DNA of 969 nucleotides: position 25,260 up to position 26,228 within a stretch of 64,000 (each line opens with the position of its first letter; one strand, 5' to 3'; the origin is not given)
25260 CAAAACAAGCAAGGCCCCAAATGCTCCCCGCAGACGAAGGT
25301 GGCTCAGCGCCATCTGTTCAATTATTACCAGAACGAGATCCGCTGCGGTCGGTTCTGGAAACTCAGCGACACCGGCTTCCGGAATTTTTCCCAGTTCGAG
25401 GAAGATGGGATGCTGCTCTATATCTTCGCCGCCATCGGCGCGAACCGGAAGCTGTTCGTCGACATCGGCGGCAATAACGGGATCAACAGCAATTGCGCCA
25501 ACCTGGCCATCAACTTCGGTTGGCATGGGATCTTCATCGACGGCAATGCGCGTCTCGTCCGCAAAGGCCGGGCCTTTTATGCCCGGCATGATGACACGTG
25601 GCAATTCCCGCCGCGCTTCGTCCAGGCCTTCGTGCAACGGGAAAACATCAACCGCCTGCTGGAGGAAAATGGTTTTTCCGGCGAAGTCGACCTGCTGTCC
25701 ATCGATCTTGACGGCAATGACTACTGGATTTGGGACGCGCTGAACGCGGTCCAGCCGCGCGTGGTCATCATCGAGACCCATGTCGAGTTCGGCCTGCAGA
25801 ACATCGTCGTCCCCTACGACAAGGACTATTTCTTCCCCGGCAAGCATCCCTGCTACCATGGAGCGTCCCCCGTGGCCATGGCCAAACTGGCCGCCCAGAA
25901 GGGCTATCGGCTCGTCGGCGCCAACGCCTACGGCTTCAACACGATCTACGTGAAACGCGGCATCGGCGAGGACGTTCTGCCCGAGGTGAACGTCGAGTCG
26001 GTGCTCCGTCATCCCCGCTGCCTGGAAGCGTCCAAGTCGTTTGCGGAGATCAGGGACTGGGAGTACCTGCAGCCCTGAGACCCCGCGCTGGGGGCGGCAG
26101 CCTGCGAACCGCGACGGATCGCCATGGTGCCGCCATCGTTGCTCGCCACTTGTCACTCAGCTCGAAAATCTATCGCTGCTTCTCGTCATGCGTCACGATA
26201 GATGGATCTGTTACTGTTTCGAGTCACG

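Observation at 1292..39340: Heptamer arrays work as three-frame stop walls, and several genes terminate inside them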

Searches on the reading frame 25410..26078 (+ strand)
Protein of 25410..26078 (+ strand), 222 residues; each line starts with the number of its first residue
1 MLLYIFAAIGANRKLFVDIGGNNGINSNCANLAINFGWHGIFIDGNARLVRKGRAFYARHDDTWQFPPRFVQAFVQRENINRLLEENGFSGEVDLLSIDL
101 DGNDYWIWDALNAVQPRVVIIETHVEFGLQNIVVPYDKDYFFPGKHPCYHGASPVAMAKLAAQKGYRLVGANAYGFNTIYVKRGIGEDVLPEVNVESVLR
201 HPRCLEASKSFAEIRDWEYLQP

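Call 44: search_protein_families(library=pfam, proteins=[window:25410-26078:+], max_evalue=0.001)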
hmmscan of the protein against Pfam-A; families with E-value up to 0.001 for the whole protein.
window:25410-26078:+ (222 aa): 1 family
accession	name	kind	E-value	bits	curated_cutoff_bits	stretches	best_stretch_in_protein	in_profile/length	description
PF05050.19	Methyltransf_21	-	0.00013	22.5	22.7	0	72-125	94-150/173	Methyltransferase FkbM domain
